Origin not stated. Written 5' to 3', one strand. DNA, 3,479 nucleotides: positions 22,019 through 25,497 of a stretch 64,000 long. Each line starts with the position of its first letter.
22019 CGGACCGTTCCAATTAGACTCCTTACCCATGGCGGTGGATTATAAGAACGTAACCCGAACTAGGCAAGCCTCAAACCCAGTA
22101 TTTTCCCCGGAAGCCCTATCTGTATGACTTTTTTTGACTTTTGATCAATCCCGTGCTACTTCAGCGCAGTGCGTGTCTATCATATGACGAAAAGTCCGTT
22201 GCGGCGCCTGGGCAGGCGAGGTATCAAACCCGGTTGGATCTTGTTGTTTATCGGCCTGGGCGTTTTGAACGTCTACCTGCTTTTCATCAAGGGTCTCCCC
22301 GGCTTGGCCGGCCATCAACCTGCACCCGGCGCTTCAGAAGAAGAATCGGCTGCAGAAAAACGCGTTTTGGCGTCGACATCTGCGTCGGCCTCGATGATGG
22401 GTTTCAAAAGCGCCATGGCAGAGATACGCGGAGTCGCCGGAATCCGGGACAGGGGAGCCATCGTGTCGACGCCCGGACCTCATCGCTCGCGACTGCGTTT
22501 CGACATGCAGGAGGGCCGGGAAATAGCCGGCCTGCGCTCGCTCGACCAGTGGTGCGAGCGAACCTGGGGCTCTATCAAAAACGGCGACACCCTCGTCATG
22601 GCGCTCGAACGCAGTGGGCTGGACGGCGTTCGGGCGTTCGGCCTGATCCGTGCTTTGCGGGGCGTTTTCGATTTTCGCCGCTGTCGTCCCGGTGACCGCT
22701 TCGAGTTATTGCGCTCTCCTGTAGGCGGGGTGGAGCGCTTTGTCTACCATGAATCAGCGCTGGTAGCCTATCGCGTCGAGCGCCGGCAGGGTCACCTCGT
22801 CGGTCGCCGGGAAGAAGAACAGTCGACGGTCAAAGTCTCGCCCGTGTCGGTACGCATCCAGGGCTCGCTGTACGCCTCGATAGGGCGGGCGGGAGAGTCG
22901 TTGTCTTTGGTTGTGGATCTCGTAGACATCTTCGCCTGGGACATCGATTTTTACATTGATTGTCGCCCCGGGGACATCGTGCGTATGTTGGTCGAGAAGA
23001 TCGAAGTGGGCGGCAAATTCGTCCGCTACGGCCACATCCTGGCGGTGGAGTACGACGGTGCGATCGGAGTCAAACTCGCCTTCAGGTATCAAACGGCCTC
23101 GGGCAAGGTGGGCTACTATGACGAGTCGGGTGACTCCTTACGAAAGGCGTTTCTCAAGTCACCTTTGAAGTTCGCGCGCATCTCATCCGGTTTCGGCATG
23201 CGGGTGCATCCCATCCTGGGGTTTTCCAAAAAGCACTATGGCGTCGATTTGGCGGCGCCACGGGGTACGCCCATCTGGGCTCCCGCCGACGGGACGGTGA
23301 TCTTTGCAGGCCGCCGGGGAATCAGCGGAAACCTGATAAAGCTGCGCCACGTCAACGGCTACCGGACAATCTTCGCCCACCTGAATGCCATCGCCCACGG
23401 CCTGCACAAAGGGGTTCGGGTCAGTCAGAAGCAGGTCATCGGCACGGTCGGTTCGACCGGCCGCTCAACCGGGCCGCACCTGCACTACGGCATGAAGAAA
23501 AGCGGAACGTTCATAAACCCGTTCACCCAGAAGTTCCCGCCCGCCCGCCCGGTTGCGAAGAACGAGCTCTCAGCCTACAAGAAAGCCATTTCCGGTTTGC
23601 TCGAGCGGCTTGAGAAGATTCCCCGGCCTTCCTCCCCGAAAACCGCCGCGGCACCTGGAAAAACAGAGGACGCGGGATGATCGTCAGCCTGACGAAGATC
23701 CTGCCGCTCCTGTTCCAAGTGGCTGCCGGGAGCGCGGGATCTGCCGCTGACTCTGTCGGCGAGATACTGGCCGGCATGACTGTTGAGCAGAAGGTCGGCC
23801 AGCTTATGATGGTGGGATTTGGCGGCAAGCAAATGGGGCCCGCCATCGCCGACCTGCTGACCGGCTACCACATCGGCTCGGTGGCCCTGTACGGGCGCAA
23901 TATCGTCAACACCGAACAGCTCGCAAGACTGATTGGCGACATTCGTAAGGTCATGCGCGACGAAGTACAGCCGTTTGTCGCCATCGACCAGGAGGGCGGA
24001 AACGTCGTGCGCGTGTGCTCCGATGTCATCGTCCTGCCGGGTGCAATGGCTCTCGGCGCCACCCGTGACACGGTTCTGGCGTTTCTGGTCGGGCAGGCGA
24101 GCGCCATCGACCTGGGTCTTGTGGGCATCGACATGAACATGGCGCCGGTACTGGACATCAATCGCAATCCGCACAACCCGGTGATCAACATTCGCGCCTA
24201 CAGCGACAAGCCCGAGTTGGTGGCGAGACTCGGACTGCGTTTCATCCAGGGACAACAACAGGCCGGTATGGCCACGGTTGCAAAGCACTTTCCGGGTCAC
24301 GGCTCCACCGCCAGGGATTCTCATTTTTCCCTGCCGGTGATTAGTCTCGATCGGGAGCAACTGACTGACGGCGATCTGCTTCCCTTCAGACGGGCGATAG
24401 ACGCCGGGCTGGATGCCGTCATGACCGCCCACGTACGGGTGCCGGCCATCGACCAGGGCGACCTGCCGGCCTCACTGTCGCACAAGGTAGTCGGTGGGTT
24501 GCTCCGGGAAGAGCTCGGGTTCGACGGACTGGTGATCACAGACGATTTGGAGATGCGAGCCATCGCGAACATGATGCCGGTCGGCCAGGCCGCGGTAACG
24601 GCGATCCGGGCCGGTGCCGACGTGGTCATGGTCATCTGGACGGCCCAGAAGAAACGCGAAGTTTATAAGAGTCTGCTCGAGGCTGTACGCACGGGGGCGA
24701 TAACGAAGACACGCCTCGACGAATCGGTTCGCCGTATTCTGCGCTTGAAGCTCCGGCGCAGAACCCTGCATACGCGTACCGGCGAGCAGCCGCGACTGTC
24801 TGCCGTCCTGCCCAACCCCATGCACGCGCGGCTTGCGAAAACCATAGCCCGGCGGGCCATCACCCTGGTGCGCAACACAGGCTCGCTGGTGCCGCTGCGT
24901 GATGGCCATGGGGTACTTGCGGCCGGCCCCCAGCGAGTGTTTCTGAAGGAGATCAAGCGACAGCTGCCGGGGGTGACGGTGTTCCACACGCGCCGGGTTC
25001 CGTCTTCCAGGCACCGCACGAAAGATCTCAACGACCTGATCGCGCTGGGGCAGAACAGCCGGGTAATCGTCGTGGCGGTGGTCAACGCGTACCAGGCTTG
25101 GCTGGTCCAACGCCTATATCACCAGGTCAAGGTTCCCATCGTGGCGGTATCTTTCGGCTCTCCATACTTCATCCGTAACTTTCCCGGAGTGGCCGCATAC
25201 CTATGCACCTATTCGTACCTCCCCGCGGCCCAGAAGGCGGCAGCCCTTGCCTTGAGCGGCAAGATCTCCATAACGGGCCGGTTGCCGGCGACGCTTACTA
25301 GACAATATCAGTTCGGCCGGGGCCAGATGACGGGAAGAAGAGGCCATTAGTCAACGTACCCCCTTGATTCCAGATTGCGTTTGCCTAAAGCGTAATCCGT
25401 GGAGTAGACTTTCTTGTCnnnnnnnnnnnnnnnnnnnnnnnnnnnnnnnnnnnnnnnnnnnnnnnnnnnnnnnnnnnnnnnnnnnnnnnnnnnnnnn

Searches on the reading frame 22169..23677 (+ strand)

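Call 61: search_protein_families(library=pfam, proteins=[window:22169-23677:+], max_evalue=0.00001)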
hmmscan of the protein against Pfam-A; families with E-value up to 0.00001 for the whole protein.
window:22169-23677:+ (503 aa): 2 families
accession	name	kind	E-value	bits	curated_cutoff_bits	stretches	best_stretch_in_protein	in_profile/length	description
PF01551.29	Peptidase_M23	-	2e-31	108.5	28.7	1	355-451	2-96/96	Peptidase family M23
PF19425.4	Csd3_N2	-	1.8e-10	41.3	27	1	225-342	8-120/122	Csd3 second domain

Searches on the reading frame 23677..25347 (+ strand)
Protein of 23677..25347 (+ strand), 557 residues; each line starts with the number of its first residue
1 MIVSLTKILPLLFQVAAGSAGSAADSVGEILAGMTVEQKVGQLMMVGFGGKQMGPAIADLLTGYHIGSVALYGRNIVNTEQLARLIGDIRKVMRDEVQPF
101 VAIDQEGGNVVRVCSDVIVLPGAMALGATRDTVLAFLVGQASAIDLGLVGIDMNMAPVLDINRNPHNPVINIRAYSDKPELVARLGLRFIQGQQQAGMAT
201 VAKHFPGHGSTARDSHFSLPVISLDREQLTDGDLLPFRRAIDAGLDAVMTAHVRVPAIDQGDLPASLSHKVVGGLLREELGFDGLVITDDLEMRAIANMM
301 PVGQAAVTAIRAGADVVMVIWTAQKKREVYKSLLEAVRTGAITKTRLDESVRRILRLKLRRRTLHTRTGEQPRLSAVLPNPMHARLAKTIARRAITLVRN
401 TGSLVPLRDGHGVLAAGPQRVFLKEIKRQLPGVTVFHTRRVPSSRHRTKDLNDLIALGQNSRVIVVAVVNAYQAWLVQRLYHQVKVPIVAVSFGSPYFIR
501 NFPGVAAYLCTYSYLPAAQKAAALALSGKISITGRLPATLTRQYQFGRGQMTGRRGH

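Call 61: search_protein_families(library=pfam, proteins=[window:23677-25347:+], max_evalue=0.00001)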
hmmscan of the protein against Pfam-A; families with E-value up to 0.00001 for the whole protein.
window:23677-25347:+ (557 aa): 2 families
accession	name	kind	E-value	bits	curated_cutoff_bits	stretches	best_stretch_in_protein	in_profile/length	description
PF00933.27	Glyco_hydro_3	-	6.5e-87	292.4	27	1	35-357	1-316/316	Glycosyl hydrolase family 3 N terminal domain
PF01915.27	Glyco_hydro_3_C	-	3.3e-07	30.9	31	0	472-543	99-172/200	Glycosyl hydrolase family 3 C-terminal domain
